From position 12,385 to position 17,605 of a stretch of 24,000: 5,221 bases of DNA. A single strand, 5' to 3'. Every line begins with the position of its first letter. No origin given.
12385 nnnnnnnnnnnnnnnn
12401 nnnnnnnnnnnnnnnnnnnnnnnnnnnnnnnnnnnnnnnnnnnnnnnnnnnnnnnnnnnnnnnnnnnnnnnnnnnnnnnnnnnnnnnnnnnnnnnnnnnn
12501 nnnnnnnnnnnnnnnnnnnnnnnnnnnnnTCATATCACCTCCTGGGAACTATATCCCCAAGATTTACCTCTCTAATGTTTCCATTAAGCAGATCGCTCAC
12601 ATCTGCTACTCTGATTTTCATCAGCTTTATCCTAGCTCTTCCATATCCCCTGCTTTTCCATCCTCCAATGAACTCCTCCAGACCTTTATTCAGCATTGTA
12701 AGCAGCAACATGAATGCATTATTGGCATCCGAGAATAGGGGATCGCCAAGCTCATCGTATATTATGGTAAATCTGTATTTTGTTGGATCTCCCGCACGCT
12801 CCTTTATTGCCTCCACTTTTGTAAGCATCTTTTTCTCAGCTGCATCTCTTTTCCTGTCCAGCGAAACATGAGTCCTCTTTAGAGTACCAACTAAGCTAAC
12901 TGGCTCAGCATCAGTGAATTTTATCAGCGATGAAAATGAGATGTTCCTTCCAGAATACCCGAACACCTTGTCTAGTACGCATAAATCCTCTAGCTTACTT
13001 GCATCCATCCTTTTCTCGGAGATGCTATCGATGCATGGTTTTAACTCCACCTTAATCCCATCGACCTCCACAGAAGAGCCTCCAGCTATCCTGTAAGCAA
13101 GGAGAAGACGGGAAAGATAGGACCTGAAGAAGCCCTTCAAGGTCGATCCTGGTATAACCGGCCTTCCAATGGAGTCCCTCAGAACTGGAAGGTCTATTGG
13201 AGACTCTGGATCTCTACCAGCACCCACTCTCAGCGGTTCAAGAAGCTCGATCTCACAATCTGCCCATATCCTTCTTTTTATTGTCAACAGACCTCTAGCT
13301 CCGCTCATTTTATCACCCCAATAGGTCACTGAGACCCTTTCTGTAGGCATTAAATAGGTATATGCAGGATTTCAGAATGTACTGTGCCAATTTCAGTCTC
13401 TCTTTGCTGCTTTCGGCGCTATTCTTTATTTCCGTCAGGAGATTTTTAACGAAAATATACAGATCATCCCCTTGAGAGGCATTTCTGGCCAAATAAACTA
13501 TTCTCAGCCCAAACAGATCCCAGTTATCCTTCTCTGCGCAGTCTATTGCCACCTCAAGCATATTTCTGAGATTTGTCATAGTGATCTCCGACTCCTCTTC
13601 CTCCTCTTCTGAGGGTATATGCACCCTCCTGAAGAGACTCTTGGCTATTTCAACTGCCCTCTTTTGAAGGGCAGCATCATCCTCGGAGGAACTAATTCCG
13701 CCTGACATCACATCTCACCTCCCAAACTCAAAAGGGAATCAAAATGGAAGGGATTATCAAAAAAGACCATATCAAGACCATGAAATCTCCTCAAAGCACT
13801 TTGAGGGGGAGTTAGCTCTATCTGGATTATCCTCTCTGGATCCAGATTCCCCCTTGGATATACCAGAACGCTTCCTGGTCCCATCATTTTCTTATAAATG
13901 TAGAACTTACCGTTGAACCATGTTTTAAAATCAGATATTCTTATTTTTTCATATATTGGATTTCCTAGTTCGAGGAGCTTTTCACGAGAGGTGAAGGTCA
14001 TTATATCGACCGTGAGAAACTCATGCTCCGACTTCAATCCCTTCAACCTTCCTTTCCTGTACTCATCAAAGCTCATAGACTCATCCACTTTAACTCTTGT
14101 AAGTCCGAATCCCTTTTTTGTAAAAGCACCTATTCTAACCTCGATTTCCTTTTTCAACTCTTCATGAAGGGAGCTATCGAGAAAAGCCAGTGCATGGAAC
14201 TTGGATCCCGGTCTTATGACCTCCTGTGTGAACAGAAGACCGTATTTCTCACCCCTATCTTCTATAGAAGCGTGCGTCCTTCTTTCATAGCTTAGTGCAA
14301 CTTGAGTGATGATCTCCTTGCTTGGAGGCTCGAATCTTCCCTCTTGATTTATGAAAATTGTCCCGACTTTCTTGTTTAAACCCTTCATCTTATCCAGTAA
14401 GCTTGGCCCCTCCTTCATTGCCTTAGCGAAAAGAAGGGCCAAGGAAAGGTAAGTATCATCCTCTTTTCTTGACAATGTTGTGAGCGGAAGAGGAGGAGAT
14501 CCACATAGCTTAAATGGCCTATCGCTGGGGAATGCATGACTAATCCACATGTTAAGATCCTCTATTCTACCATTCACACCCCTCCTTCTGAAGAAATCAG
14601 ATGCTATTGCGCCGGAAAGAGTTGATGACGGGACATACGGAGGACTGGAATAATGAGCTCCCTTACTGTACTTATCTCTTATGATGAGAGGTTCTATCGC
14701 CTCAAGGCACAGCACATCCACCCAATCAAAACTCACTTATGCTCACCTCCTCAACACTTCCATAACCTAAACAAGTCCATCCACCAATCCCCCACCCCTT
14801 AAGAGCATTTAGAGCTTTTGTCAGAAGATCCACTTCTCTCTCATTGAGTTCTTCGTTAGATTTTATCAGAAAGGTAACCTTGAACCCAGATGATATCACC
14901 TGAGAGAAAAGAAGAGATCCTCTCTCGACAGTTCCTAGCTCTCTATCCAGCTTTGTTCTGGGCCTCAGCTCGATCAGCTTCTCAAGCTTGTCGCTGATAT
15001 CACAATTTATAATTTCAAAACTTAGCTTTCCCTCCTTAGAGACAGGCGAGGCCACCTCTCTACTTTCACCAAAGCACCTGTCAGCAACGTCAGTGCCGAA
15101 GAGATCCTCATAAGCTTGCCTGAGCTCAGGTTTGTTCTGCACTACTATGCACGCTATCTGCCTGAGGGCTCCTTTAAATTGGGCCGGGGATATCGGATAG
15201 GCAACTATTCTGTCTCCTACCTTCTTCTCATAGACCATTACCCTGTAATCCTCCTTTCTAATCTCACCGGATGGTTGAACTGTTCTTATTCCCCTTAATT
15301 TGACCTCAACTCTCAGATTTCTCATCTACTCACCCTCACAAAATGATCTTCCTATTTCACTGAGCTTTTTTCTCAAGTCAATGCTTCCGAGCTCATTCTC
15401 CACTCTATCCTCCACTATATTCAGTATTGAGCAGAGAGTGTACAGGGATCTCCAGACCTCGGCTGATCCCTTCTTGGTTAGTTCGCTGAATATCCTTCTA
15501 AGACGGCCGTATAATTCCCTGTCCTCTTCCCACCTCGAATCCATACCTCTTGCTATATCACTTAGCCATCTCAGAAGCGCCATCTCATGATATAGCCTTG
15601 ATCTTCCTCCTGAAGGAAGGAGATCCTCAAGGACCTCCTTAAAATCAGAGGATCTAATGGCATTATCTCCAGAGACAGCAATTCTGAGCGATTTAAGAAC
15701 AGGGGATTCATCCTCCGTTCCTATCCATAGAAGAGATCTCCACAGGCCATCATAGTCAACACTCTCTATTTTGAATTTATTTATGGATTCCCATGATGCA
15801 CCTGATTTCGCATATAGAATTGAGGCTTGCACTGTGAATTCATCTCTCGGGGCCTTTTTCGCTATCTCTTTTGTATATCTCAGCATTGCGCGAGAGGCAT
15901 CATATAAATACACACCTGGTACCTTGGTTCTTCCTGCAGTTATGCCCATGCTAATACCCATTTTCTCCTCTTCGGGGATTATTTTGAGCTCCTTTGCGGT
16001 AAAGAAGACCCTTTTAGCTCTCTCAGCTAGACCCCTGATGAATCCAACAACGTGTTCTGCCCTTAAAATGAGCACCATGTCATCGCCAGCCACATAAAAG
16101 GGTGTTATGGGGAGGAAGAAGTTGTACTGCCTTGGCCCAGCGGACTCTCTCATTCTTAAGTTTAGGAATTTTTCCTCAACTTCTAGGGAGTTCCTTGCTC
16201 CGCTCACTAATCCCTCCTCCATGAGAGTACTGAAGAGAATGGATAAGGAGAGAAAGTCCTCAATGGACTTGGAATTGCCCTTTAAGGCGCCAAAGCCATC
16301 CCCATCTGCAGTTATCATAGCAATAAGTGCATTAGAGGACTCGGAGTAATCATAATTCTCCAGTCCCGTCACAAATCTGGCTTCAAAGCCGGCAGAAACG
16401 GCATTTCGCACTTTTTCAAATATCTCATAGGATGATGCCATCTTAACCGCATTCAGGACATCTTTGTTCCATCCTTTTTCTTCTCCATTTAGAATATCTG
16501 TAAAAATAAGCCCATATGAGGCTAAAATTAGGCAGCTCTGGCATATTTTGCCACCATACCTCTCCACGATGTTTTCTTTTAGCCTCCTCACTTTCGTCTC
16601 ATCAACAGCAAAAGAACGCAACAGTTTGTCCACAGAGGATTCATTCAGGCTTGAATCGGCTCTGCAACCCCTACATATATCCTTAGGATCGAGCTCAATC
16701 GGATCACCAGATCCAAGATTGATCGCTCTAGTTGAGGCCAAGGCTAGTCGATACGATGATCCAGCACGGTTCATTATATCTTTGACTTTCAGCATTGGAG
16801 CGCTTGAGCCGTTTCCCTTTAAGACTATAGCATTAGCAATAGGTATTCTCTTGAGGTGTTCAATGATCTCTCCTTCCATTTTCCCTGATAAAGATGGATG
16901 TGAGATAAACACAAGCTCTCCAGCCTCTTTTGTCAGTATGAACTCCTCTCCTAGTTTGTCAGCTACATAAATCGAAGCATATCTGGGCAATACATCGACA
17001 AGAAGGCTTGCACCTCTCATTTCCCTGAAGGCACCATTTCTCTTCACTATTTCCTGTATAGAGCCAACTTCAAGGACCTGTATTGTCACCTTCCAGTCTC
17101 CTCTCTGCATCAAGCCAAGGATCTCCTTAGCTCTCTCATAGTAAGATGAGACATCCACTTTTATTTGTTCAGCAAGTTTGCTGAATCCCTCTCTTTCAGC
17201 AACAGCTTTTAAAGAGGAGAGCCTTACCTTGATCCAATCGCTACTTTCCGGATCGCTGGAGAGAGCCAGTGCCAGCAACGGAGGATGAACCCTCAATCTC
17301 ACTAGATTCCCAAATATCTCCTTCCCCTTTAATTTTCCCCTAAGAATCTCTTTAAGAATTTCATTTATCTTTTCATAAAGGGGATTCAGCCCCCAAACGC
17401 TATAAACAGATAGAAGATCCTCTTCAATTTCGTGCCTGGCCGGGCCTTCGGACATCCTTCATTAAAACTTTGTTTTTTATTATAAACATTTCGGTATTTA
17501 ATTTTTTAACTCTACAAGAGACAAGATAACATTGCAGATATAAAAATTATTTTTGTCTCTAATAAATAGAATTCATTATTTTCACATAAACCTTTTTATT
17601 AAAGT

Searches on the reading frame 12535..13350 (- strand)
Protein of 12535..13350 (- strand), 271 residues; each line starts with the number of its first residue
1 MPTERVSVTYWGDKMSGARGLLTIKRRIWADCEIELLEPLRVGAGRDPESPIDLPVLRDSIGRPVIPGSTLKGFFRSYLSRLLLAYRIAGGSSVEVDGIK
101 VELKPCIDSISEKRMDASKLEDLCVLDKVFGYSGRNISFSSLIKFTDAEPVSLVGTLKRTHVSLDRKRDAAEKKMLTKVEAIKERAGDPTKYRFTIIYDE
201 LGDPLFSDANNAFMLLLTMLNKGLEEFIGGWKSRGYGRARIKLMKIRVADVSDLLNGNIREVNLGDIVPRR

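Call 4: search_protein_families(library=pfam, proteins=[window:12535-13350:-], max_evalue=1)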
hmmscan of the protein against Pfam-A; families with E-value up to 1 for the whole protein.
window:12535-13350:- (271 aa): 2 families
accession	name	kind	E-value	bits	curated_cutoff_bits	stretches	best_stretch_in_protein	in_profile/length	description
PF03787.20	RAMPs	-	1.6e-18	68.4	22.1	1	33-239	1-188/189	RAMP superfamily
PF03763.18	Remorin_C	-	0.11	12.8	29.7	1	157-187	44-74/107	Remorin, C-terminal region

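Call 5: search_protein_families(library=ncbifam, proteins=[window:12535-13350:-], max_evalue=1)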
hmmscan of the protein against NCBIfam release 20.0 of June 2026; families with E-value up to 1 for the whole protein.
window:12535-13350:- (271 aa): 7 families
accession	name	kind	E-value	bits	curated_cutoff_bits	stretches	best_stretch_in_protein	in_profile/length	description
TIGR02581.1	cas_cyan_RAMP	equivalog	4e-20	72.4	108.05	1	27-246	3-215/216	type III CRISPR-associated RAMP protein Csx7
TIGR02582.1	cas7_TM1809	equivalog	4.6e-11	43.1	90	1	28-240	4-202/203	type III-A CRISPR-associated RAMP protein Csm3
TIGR02580.1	cas_RAMP_Cmr4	equivalog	3e-10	40.4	87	1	38-81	9-53/283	type III-B CRISPR module RAMP protein Cmr4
TIGR03986.1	TIGR03986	equivalog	1.1e-07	31.7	161.35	1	31-80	37-89/568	TIGR03986 family type III CRISPR-associated RAMP protein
TIGR01898.1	cas_TM1791_cmr6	equivalog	1.6e-05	25.2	51.1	1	40-152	9-106/195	type III-B CRISPR module RAMP protein Cmr6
TIGR02674.1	cas_cyan_RAMP_2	equivalog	0.00051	19.3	177.3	1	157-252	162-253/402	type III-D CRISPR-associated RAMP protein Csx10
TIGR03115.2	cas7_csf2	equivalog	0.062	12.5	130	1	215-247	266-299/346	type IV CRISPR-associated protein Csf2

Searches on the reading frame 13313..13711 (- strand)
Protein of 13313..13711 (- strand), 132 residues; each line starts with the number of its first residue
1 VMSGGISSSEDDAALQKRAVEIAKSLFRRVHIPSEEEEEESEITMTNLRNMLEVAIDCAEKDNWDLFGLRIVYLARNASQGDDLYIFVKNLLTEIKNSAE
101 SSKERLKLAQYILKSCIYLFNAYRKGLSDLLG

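Call 4: search_protein_families(library=pfam, proteins=[window:13313-13711:-], max_evalue=1)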
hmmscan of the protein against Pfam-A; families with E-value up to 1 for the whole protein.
window:13313-13711:- (132 aa): 1 family
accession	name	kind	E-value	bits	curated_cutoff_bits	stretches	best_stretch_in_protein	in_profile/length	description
PF15977.11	HTH_46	-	0.16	12.4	29.3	1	85-115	2-32/68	Winged helix-turn-helix DNA binding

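Call 5: search_protein_families(library=ncbifam, proteins=[window:13313-13711:-], max_evalue=1)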
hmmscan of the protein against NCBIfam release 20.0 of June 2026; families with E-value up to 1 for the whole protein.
window:13313-13711:- (132 aa): 0 families

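Call 7: search_protein_families(library=padloc, proteins=[window:13313-13711:-], max_evalue=1)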
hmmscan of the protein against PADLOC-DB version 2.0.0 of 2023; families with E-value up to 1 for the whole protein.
window:13313-13711:- (132 aa): 0 families

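Call 86: search_solved_structures(query=A7, max_evalue=10)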
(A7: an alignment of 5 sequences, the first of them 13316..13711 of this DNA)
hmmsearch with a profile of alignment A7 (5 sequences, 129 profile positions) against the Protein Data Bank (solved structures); distinct sequences matched with E-value up to 10: 0.

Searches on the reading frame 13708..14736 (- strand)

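Call 4: search_protein_families(library=pfam, proteins=[window:13708-14736:-], max_evalue=1)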
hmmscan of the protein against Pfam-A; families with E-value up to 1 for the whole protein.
window:13708-14736:- (342 aa): 1 family
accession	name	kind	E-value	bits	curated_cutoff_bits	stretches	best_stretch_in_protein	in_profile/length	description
PF03787.20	RAMPs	-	0.00012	23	22.1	1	11-212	2-187/189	RAMP superfamily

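Call 5: search_protein_families(library=ncbifam, proteins=[window:13708-14736:-], max_evalue=1)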
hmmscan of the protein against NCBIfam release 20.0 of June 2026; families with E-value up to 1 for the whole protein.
window:13708-14736:- (342 aa): 1 family
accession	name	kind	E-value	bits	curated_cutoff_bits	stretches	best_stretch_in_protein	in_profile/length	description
TIGR02674.1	cas_cyan_RAMP_2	equivalog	1.5e-07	30.9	177.3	1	10-99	7-97/402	type III-D CRISPR-associated RAMP protein Csx10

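Call 7: search_protein_families(library=padloc, proteins=[window:13708-14736:-], max_evalue=1)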
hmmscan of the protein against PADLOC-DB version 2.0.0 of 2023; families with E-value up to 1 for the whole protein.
window:13708-14736:- (342 aa): 17 families
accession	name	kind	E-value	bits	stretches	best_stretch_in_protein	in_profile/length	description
PDLC01116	Cas5_IIId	-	4.7e-10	37.4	1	15-224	12-214/308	Csx10gr5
PDLC01420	Cas5_IIId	-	1.1e-09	36.5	1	11-246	5-239/343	CAS-III-D; effector_G5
PDLC01313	Cas5_IIId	-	2.8e-08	32.1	1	10-220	4-209/338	CAS-III-D; effector_G5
PDLC01024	Cas5_IIId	-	4.1e-08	30.9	1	10-99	7-97/402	"CRISPR-associated RAMP protein, Csx10 family"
PDLC02151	Cas5_IIIf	-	9e-06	23.9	1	179-232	84-136/195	-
PDLC01015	Csm3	-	3.7e-05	23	1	31-211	26-178/178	Csm3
PDLC01544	Cas5_IIId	-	6.6e-05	20.3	1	15-224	11-205/297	CAS-III-D; effector_G5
PDLC01559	Cas5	-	0.00024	19.1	1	181-220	87-127/194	CAS-III-A; effector_G5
PDLC02111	Cas7_IIId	-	0.0026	14.7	1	192-239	153-200/417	-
PDLC01016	Csm3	-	0.0045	15.4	1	11-212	3-187/189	Csm3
PDLC02107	Cas7_IIId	-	0.005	13.8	1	152-226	110-191/426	-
PDLC01025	Cas5_IIId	-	0.0056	13.6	1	13-92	7-86/390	Csx10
PDLC01361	Cmr3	-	0.012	13.7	1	138-205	125-194/308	"CAS-III-B,CAS-III-C; effector_G5"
PDLC01442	Csm3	-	0.013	13.3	1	30-212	42-177/208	"CAS-III-A,CAS-III-D; effector_G7"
PDLC02089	Cas5_IIId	-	0.03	10.9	1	15-52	228-263/679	-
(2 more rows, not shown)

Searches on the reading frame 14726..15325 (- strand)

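Call 4: search_protein_families(library=pfam, proteins=[window:14726-15325:-], max_evalue=1)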
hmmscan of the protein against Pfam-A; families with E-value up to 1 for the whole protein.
window:14726-15325:- (199 aa): 1 family
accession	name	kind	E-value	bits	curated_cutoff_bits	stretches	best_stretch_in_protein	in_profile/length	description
PF03787.20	RAMPs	-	1.6e-10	42.2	22.1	1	44-192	32-189/189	RAMP superfamily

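Call 5: search_protein_families(library=ncbifam, proteins=[window:14726-15325:-], max_evalue=1)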
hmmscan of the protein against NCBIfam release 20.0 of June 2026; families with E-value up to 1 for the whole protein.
window:14726-15325:- (199 aa): 6 families
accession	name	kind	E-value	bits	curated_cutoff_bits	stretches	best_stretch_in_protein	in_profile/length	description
TIGR02580.1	cas_RAMP_Cmr4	equivalog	0.00039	20.4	87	1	111-191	195-282/283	type III-B CRISPR module RAMP protein Cmr4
TIGR01898.1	cas_TM1791_cmr6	equivalog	0.0013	18.9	51.1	1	145-191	149-194/195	type III-B CRISPR module RAMP protein Cmr6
TIGR03115.2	cas7_csf2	equivalog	0.016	14.5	130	1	141-192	241-292/346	type IV CRISPR-associated protein Csf2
TIGR02581.1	cas_cyan_RAMP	equivalog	0.017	14.8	108.05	1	43-192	69-209/216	type III CRISPR-associated RAMP protein Csx7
TIGR02582.1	cas7_TM1809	equivalog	0.024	14.6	90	1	117-192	127-202/203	type III-A CRISPR-associated RAMP protein Csm3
NF041225.1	Cas_III-E_gRAMP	equivalog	0.092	10.1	700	0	111-153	495-537/1636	type III-E CRISPR-associated gRAMP effector Cas7-11e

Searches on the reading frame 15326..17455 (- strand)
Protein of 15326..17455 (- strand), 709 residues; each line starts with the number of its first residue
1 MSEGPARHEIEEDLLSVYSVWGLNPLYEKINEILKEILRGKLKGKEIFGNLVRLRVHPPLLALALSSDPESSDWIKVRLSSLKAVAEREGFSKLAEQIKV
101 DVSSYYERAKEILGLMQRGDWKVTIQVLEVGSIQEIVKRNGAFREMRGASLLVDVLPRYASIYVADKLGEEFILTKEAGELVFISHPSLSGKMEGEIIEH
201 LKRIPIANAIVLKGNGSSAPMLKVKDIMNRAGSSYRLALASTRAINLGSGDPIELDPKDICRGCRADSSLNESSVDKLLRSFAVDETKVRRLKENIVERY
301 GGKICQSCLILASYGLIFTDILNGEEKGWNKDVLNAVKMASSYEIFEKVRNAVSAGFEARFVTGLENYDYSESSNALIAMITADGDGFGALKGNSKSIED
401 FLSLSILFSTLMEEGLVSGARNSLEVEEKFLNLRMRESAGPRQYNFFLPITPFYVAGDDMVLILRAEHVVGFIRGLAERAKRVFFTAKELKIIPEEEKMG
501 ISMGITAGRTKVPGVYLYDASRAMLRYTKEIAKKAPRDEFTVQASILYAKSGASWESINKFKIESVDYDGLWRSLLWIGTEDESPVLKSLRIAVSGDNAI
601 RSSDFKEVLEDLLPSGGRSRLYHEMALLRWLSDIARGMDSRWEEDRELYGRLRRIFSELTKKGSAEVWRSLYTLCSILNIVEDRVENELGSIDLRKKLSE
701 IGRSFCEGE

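Call 4: search_protein_families(library=pfam, proteins=[window:15326-17455:-], max_evalue=1)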
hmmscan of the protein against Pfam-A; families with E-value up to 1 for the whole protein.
window:15326-17455:- (709 aa): 1 family
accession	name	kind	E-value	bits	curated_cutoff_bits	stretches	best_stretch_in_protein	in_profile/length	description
PF22335.1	Cas10-Cmr2_palm2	-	1.2e-06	29.2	27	1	378-538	2-130/133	Cas10/Cmr2, second palm domain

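Call 5: search_protein_families(library=ncbifam, proteins=[window:15326-17455:-], max_evalue=1)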
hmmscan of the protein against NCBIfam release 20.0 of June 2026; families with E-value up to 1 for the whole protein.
window:15326-17455:- (709 aa): 1 family
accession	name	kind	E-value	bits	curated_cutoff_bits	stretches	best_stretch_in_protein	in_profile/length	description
TIGR02577.1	cas_TM1794_Cmr2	equivalog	0.00027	19.9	79.4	1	303-529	279-509/510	type III-B CRISPR-associated protein Cas10/Cmr2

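Call 7: search_protein_families(library=padloc, proteins=[window:15326-17455:-], max_evalue=1)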
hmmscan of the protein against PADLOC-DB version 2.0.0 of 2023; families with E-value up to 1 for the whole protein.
window:15326-17455:- (709 aa): 8 families
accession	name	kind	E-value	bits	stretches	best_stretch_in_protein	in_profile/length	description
PDLC01529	Cas10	-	9.4e-15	52.8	1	365-547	188-341/370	CAS-III; effector_LS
PDLC00919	Cas10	-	1.7e-13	48.5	1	359-547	200-380/414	Cas10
PDLC01422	Cas10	-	6e-08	30.2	1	366-678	265-514/519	CAS-III; effector_LS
PDLC02058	Cas10d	-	3.6e-07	27.4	1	372-553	170-317/441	-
PDLC01444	Cas10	-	6.8e-07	26.5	1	341-552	357-512/605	CAS-III; effector_LS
PDLC01292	Cas10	-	1.3e-06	26.1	1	369-534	254-384/387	CAS-III; effector_LS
PDLC00917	Cas10b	-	7.2e-05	19.9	1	303-529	279-509/510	"CRISPR-associated protein Cas10/Cmr2, subtype III-B"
PDLC02057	Cas10d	-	0.0024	15.2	1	126-477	5-294/462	-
